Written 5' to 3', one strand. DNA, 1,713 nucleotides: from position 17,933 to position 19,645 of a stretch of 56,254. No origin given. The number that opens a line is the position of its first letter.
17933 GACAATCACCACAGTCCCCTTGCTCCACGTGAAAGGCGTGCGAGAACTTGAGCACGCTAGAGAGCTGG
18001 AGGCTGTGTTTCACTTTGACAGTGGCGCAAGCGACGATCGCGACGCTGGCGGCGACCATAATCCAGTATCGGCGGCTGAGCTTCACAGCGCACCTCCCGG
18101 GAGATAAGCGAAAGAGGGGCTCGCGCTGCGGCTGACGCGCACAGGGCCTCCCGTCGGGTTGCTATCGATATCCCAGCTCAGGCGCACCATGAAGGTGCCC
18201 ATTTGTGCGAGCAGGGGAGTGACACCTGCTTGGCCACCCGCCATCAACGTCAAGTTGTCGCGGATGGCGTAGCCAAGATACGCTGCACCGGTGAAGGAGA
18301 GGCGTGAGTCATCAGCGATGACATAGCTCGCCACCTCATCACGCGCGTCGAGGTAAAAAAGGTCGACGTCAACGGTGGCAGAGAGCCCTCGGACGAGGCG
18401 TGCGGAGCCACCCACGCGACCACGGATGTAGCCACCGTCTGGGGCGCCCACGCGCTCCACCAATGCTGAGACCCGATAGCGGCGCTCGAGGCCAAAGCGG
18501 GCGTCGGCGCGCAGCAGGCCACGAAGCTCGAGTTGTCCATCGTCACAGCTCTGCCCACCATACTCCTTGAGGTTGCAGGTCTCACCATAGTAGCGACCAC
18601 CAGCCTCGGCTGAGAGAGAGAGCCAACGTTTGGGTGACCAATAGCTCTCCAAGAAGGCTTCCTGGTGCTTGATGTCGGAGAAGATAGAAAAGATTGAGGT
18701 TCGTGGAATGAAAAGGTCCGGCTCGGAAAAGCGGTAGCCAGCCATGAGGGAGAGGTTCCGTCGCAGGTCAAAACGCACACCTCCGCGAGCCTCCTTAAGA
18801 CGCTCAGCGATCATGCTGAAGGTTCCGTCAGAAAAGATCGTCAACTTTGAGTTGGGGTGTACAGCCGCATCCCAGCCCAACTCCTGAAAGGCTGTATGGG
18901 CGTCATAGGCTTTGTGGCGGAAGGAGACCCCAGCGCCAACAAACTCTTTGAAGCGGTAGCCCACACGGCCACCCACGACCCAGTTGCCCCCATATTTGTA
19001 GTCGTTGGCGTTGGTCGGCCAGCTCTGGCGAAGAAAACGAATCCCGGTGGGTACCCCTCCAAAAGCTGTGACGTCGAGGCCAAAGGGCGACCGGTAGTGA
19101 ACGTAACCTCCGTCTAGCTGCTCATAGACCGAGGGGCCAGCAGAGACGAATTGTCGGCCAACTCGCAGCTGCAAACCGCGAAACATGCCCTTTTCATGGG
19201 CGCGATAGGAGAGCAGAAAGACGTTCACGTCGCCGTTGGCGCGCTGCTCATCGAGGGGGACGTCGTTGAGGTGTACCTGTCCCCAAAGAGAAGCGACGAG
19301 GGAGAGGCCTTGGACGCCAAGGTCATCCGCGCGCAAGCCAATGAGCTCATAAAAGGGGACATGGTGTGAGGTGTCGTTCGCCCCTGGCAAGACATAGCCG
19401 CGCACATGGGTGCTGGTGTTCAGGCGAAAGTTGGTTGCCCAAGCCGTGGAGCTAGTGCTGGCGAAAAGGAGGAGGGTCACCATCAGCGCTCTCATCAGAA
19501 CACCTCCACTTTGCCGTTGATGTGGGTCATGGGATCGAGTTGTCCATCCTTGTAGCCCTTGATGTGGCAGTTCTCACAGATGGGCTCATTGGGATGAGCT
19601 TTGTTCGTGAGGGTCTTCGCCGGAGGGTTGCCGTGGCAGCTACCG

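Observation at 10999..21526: Same-strand block encoding all parts of a candidate inner-membrane-to-cell-surface electron conduit (35 haem motifs in three proteins, a beta-barrel and an FeS/NrfD quinol module)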

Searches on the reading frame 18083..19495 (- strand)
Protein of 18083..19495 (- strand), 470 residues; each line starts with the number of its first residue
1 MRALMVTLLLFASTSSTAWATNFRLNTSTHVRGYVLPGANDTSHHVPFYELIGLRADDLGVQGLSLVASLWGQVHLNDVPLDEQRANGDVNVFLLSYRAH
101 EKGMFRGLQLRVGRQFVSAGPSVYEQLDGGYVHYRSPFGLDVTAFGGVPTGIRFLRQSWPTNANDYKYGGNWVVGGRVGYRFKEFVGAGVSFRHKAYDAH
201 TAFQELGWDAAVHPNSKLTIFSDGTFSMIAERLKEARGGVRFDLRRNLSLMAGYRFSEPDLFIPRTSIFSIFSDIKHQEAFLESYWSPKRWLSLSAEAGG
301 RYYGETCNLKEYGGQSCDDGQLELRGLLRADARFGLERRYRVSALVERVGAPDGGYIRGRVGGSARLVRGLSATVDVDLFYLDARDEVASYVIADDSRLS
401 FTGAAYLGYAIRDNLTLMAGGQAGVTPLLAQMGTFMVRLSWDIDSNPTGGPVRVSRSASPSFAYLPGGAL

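Call 4: search_protein_families(library=pfam, proteins=[window:18083-19495:-], max_evalue=0.01)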
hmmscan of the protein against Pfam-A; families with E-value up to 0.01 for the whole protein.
window:18083-19495:- (470 aa): 0 families

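Call 5: search_protein_families(library=ncbifam, proteins=[window:18083-19495:-], max_evalue=0.01)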
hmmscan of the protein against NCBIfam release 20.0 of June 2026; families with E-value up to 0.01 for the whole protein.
window:18083-19495:- (470 aa): 0 families

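Call 8: find_homologous_proteins(query=window:18083-19495:-)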
Query window:18083-19495:- (470 aa): 23 proteins with E <= 0.001 among 8000 candidates.
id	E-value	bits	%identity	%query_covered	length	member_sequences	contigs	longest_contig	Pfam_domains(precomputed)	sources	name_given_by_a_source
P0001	0.0e+0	1062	100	99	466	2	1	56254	-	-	-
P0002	3.3e-268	908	83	100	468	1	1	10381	-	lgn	-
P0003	7.7e-170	584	57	99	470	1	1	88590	-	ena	-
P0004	2.2e-164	566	52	100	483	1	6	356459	-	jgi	jgi:hypothetical protein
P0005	3.4e-158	546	54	99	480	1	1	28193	-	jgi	jgi:hypothetical protein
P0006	4.0e-158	545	54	99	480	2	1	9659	-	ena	-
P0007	1.2e-155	537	51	100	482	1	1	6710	-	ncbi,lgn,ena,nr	ncbi:MAG: hypothetical protein KAI47_02365 [Deltaproteobacteria bacterium]|nr:hypothetical protein [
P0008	1.4e-133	464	48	99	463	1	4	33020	-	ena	-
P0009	6.1e-133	462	47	96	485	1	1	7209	-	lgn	-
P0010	8.5e-130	452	49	94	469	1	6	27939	-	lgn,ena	-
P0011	2.6e-128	447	47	99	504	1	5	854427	-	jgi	jgi:hypothetical protein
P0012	4.1e-128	446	47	99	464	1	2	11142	-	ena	-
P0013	2.8e-126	440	47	98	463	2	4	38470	-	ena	-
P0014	3.5e-124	433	46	95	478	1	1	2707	-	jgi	-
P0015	1.7e-121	425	45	98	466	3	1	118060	-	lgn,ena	-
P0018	3.1e-20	91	29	88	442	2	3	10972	-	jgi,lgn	jgi:hypothetical protein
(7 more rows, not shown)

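Call 13: find_encoding_contigs(protein=P0004, flank=10000, max_places=2)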
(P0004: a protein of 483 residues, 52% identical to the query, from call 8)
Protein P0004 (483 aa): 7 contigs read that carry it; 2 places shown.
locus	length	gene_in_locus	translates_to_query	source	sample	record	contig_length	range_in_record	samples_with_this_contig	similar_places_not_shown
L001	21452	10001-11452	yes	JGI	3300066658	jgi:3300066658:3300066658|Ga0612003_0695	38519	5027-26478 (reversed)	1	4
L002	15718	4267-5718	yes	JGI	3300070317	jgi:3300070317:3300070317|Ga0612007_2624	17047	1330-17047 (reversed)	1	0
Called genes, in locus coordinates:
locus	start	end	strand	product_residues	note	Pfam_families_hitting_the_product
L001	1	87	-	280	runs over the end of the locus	PF20582:UPF0758_N, PF04002:RadC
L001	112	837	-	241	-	PF03793:PASTA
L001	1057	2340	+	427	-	PF09243:Rsm22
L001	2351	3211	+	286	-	-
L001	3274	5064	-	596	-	-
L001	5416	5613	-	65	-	-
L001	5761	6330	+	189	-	-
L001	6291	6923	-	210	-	-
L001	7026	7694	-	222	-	-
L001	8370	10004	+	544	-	PF14522:Cytochrome_C7 (faint), PF07635:PSCyt1 (weak)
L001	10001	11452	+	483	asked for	-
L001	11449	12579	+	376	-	PF14522:Cytochrome_C7 (weak), PF22113:Mtrc-MtrF_II-IV_dom (faint)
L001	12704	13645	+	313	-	PF12838:Fer4_7 (faint), PF00037:Fer4 (faint), PF13247:Fer4_11, PF12797:Fer4_2 (weak), PF12837:Fer4_6 (weak), PF13237:Fer4_10 (weak), PF13187:Fer4_9 (weak)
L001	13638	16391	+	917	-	PF03916:NrfD, PF02085:Cytochrom_CIII (weak), PF14522:Cytochrome_C7 (faint), PF14537:Cytochrom_c3_2 (faint)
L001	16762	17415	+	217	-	PF01597:GCV_H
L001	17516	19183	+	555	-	PF00672:HAMP, PF00512:HisKA, PF02518:HATPase_c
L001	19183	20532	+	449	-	PF00072:Response_reg, PF00158:Sigma54_activat, PF01078:Mg_chelatase (faint), PF14532:Sigma54_activ_2, PF07728:AAA_5 (weak), PF25601:AAA_lid_14, PF02954:HTH_8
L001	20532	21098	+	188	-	PF07998:Peptidase_M54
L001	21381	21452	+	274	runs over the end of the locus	PF14219:DUF4328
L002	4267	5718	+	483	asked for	-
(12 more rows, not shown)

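Call 14: find_encoding_contigs(protein=P0011, flank=9000, max_places=1)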
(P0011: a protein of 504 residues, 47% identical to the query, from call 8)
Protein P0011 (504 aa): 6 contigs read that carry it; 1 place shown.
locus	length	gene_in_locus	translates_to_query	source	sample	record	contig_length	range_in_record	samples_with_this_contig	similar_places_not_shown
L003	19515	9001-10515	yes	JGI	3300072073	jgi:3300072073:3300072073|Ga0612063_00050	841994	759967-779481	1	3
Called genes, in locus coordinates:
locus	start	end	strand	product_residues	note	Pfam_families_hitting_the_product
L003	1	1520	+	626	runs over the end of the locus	PF13549:ATP-grasp_5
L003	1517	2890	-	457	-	PF01743:PolyA_pol, PF12627:PolyA_pol_RNAbd, PF13735:tRNA_NucTran2_2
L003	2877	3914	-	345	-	-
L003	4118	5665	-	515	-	-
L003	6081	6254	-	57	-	-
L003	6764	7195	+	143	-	-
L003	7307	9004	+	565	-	-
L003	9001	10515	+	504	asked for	-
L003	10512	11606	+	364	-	PF14522:Cytochrome_C7 (faint)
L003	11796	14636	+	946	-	PF02368:Big_2, PF21764:Invasin_D4 (faint), PF26182:Ig_NUP210_5th (faint), PF26918:Ig_Eae (faint), PF02368:Big_2, PF22113:Mtrc-MtrF_II-IV_dom (faint), PF02085:Cytochrom_CIII (faint), PF09699:Paired_CXXCH_1 (faint), +2 more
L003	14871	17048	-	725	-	PF07698:7TM-7TMR_HD, PF01966:HD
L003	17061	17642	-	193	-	-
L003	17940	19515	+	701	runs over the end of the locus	PF00069:Pkinase, PF07714:PK_Tyr_Ser-Thr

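Call 15: find_encoding_contigs(protein=P0015, flank=9000, max_places=1)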
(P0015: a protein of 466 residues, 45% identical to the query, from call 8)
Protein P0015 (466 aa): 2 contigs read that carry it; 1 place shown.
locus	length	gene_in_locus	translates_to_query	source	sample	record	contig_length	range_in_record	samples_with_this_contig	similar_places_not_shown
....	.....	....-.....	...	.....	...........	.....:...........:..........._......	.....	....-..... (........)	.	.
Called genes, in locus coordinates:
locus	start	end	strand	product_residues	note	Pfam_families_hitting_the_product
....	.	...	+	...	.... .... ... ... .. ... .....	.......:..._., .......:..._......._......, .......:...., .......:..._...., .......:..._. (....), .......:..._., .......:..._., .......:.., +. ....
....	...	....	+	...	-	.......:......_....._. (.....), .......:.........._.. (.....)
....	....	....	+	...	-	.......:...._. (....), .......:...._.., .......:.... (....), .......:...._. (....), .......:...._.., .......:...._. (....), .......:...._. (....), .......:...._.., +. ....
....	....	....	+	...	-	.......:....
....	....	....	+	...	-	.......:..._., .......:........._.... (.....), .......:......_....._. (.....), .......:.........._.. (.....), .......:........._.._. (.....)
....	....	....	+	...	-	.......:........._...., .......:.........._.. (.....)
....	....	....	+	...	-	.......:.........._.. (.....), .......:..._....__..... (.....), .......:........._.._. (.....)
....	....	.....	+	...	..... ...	-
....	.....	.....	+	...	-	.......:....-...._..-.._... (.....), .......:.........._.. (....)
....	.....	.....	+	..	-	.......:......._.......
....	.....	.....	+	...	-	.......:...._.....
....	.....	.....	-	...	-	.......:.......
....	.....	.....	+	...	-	-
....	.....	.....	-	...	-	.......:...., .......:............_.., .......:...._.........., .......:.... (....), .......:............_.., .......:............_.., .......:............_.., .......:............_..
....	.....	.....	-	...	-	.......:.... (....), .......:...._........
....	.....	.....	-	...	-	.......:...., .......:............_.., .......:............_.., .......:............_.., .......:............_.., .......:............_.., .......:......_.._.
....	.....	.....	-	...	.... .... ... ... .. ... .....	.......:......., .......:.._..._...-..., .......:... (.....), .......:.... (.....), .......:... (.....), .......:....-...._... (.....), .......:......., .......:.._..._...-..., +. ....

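Call 16: find_encoding_contigs(protein=P0018, flank=9000, max_places=1)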
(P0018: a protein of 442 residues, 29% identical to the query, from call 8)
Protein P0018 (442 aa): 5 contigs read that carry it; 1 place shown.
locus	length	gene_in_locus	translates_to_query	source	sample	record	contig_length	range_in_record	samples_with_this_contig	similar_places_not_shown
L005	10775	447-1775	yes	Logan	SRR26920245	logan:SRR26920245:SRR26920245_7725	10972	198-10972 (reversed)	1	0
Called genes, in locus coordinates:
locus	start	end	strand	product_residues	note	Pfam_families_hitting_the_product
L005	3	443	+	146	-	?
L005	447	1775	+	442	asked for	-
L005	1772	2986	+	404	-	PF02085:Cytochrom_CIII (faint), PF14522:Cytochrome_C7 (faint), PF22113:Mtrc-MtrF_II-IV_dom (faint)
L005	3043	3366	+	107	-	PF00034:Cytochrom_C (weak), PF13442:Cytochrome_CBB3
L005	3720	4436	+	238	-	PF00005:ABC_tran, PF13304:AAA_21 (faint)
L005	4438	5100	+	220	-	PF01061:ABC2_membrane (weak), PF03379:CcmB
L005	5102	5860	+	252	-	PF01578:Cytochrom_C_asm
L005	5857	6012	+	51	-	PF04995:CcmD (weak)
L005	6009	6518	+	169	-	PF03100:CcmE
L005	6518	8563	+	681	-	PF01578:Cytochrom_C_asm, PF16327:CcmF_C, PF05140:ResB (faint)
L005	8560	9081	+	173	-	PF00578:AhpC-TSA, PF08534:Redoxin, PF00085:Thioredoxin (faint), PF13098:Thioredoxin_2, PF13905:Thioredoxin_8 (weak)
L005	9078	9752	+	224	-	PF03918:CcmH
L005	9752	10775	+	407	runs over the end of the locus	?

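Call 22: predict_structure(alignment_id=A1)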
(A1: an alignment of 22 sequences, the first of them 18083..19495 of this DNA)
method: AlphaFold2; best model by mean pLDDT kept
length: 470 residues; sequences in the alignment: 22
mean_pLDDT: 77.3   pTM: 0.69
mean pLDDT of the five models: 77.3, 77.1, 76.0, 73.4, 72.0
residues with pLDDT >= 90: 189; 70-90: 146; 50-70: 62; < 50: 73
segments of 3 or more residues with pLDDT < 50: 12-20, 40-44, 152-168, 267-272, 387-394, 447-470
pLDDT, mean of each block of 10 residues (from residue 1): 59 44 86 64 64 88 90 67 65 91 86 86 79 92 90 37 43 92 91 84 89 94 90 91 95 88 56 72 95 95 72 66 93 86 93 85 90 93 64 60 94 90 80 87 62 28 27
secondary structure, 60 per line:
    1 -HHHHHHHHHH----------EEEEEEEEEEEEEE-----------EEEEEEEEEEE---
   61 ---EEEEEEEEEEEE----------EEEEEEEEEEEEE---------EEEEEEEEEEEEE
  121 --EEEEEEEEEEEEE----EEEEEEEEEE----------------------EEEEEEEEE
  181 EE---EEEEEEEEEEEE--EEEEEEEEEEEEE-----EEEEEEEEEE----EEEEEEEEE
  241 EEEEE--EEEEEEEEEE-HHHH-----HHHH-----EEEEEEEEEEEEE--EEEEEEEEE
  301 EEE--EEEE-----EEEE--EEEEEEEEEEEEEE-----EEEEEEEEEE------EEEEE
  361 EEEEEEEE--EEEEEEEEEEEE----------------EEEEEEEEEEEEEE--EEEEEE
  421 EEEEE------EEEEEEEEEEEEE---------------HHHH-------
elements in order: H2-11 E22-35 E47-57 E64-75 E86-98 E108-120 E123-135 E140-149 E172-182 E186-197 E200-212 E218-227 E232-245 E248-257 H259-262 H268-271 E277-289 E292-303 E306-309 E315-318 E321-334 E340-349 E356-368 E371-382 E399-412 E415-425 E432-444 H460-463

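Call 24: find_related_loci(query=A1, collection=genome_contigs, flank=10000)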
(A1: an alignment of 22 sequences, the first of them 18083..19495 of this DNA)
Query A1 (470 aa) in genome_contigs; peptide patterns used: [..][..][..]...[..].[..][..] (x = any residue, [..] = any of these).
99 stretches matched a pattern; 28 encode a relative of the query (tblastn E <= 1e-3); 28 distinct loci.
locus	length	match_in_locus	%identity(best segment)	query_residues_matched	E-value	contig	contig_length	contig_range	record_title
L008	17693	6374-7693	46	22-470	2e-124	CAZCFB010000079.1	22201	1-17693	MAG TPA_asm: uncultured Kofleriaceae bacterium isolate SRP077602_co7_524 genome assembly, contig: NODE_11684_length_2220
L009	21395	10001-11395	43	1-462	1e-124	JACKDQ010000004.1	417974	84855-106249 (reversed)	MAG: Deltaproteobacteria bacterium isolate HK-STAS-MYXO-11 HK-STAS-MYXO-11_4, whole genome shotgun sequence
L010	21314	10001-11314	40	17-456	2e-78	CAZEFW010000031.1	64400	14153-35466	MAG TPA_asm: uncultured Myxococcales bacterium isolate SRP077602_co5_47 genome assembly, contig: NODE_1978_length_64400_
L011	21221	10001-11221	37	26-441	2e-72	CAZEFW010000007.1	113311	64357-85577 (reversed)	MAG TPA_asm: uncultured Myxococcales bacterium isolate SRP077602_co5_47 genome assembly, contig: NODE_518_length_113311_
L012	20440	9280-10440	40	59-456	1e-68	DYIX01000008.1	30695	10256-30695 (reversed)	MAG TPA_asm: Haliangium ochraceum isolate FI88_72_8 Afr_mines_FI88_577_length_30695_cov_2_798760, whole genome shotgun s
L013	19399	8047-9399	37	3-442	1e-64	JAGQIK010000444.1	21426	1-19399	MAG: Myxococcales bacterium isolate HKST-UBA02 k127_2170023, whole genome shotgun sequence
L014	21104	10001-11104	29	37-441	1e-30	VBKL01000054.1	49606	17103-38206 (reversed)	MAG: Deltaproteobacteria bacterium isolate DP_8 14_1009_02_20cm_scaffold_35, whole genome shotgun sequence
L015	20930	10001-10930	31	46-383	1e-29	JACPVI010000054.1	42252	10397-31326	MAG: Myxococcales bacterium isolate NC_groundwater_780_Ag_S2p5_69_11 JBCH_GD18_4_SO25_S179_scaffold_677802, whole genome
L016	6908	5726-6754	29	61-438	1e-28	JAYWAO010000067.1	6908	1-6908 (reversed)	MAG: Deltaproteobacteria bacterium isolate GL93_DN_concoct_103_sub GL93_DN_concoct_103_sub_66, whole genome shotgun sequ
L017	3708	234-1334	28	34-441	8e-28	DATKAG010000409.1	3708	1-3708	MAG TPA_asm: Myxococcales bacterium isolate SMAG_U15199 k141_2349007, whole genome shotgun sequence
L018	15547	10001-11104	27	37-441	3e-27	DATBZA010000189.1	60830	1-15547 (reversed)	MAG TPA_asm: Myxococcales bacterium isolate SMAG_U7607 k141_2686578, whole genome shotgun sequence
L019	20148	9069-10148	26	47-442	6e-27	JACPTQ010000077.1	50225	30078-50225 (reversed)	MAG: Deltaproteobacteria bacterium isolate NC_groundwater_736_Ag_S-0.65um_62_10 S37_SO-6_scaffold_240695, whole genome s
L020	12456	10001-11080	27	44-441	2e-25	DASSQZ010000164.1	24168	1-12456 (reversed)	MAG TPA_asm: Myxococcales bacterium isolate SMAG_U476 k141_121871, whole genome shotgun sequence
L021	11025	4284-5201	32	32-353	8e-26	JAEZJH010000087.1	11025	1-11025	MAG: Proteobacteria bacterium isolate OH_CDB_229 k127_1210714, whole genome shotgun sequence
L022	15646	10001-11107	28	32-441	1e-25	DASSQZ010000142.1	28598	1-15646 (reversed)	MAG TPA_asm: Myxococcales bacterium isolate SMAG_U476 k141_28042, whole genome shotgun sequence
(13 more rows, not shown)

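Call 25: fold_search(model_id=the predicted structure, library=pdb)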
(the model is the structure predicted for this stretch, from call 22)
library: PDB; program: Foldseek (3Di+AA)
matches with E <= 10: 1025; with E <= 0.001: 323
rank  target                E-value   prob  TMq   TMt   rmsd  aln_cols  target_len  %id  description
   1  3rbh_D                3.7e-10  1.00  0.38  0.42  11.3       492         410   12  Structure of alginate export protein AlgE from Pseudomonas aeruginosa (released 2011-07-27)
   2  3rbh_C                4.3e-10  1.00  0.38  0.42  11.1       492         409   13  Structure of alginate export protein AlgE from Pseudomonas aeruginosa (released 2011-07-27)
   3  3rbh_B                5.9e-10  1.00  0.38  0.40  11.5       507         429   12  Structure of alginate export protein AlgE from Pseudomonas aeruginosa (released 2011-07-27)
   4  3rbh_A                9.6e-10  1.00  0.36  0.38  14.6       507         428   11  Structure of alginate export protein AlgE from Pseudomonas aeruginosa (released 2011-07-27)
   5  9bog_D                1.2e-09  1.00  0.44  0.29  10.0       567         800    9  Structural basis for adhesin secretion by the outer-membrane usher in type 1 pili (released 2024-10-09)
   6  4b61_B                1.3e-09  1.00  0.37  0.39  14.2       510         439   10  In meso structure of alginate transporter, AlgE, from Pseudomoas aeruginosa, PAO1. Crystal form 3. (released 2013-07-17)
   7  9fy9_D                1.6e-09  1.00  0.47  0.35  11.5       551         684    9  Cryo-EM structure of the type 1 chaperone-usher pilus FimD-tip complex (FimDHGFC) - Conformer 1 (released 2025-06-04)
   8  8pz4                  1.6e-09  1.00  0.37  0.37  14.1       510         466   10  Structure of alginate transporter, AlgE, solved at wavelength 2.755 A (released 2023-10-25)
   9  3rfz_B                2.8e-09  1.00  0.47  0.31  11.2       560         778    9  Crystal structure of the FimD usher bound to its cognate FimC:FimH substrate (released 2011-06-01)
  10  4xnl                  2.8e-09  1.00  0.35  0.38  14.7       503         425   11  X-ray structure of AlgE2 (released 2015-06-03)
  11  8q2o                  3.1e-09  1.00  0.39  0.39  13.9       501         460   10  Structure of alginate transporter AlgE from P. aeruginosa PAO1 by using Se-MAG for the the lipid cubic phase crystalliza (released 2024-05-15)
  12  4azl_A                3.8e-09  1.00  0.38  0.41  11.7       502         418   12  In meso structure of alginate transporter, AlgE, from Pseudomoas aeruginosa, PAO1, crystal form 2. (released 2013-07-03)
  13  4b61_A                5.3e-09  1.00  0.36  0.39  14.2       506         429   10  In meso structure of alginate transporter, AlgE, from Pseudomoas aeruginosa, PAO1. Crystal form 3. (released 2013-07-17)
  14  5ldt_A                5.8e-09  1.00  0.39  0.43  11.1       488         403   10  Crystal Structures of MOMP from Campylobacter jejuni (released 2016-10-26)
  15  4fsp                  8.1e-09  1.00  0.35  0.42  11.6       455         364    9  Crystal Structure of Pseudomonas aeruginosa OccK11 (OpdR) (released 2013-07-24)
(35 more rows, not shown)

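Call 42: find_encoding_contigs(protein=P0003, flank=10000, max_places=1)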
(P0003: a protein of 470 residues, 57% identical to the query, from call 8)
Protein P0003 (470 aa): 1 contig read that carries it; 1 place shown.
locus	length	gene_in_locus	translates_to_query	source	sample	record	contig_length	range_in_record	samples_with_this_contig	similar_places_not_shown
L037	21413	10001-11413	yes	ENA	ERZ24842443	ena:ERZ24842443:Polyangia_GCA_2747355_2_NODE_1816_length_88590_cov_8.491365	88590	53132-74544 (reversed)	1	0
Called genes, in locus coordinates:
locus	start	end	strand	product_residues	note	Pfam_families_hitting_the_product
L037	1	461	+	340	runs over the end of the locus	PF01339:CheB_methylest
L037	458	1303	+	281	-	PF03705:CheR_N, PF01739:CheR, PF13489:Methyltransf_23, PF08241:Methyltransf_11 (faint), PF08242:Methyltransf_12 (weak), PF13649:Methyltransf_25 (faint), PF13847:Methyltransf_31 (faint)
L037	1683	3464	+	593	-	PF13946:DUF4214 (faint), PF20434:BD-FAE, PF00326:Peptidase_S9 (weak), PF07859:Abhydrolase_3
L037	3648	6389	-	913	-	PF11845:Tll0287-like, PF00989:PAS, PF08448:PAS_4, PF13426:PAS_9, PF00989:PAS, PF08448:PAS_4, PF13426:PAS_9, PF00512:HisKA, +4 more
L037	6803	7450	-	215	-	-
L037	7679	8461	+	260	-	-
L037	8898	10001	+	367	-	PF14522:Cytochrome_C7 (faint), PF14537:Cytochrom_c3_2 (faint)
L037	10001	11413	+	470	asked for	-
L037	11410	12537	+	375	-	PF14522:Cytochrome_C7 (weak), PF22113:Mtrc-MtrF_II-IV_dom (faint)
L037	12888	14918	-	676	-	PF14522:Cytochrome_C7 (faint), PF02085:Cytochrom_CIII (faint), PF03264:Cytochrom_NNT (faint), PF09699:Paired_CXXCH_1 (faint), PF14537:Cytochrom_c3_2 (faint), PF01292:Ni_hydr_CYTB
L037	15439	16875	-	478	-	PF26745:SPM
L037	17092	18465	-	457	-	-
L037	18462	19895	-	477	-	PF08308:PEGA (weak)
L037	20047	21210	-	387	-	PF05684:DUF819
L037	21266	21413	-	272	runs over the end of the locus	PF03437:BtpA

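Call 50: search_protein_representatives(alignment_id=A1)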
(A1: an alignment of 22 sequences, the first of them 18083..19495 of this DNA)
Query: 22 sequences, 468 profile positions. Proteins with E-value up to 0.001 (for the whole library): 1236; up to 1e-10: 778; up to 1e-30: 371. The best 150 are listed.
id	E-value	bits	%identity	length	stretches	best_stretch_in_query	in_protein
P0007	2.1e-206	702.8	-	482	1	3-468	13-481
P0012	7.9e-203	691.0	-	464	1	1-468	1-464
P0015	1.2e-186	637.7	-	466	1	3-467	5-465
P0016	5.1e-183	625.7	-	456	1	8-468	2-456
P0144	3.5e-168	576.7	-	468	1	1-461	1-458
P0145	7.9e-166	569.0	-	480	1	5-463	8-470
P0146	8.9e-159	545.7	-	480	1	2-466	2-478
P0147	3.1e-154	530.8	-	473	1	5-468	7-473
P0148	1.2e-118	413.4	-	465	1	13-457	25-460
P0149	7.5e-117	407.5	-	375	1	97-459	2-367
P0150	1.4e-110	386.8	-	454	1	8-449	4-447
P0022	1.1e-106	374.0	-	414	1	5-444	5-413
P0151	1.0e-96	341.1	-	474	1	6-448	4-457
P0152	7.6e-84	298.7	-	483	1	29-450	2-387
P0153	2.6e-82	293.6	-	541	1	25-446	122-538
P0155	3.3e-80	286.7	-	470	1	8-445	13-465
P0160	3.2e-78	280.1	-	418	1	3-445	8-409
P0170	1.3e-75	271.5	-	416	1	8-445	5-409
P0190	5.9e-71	256.2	-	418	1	7-444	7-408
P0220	3.4e-67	243.7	-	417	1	8-445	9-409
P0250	4.4e-64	233.5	-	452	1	3-444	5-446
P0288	4.1e-58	213.8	-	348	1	67-445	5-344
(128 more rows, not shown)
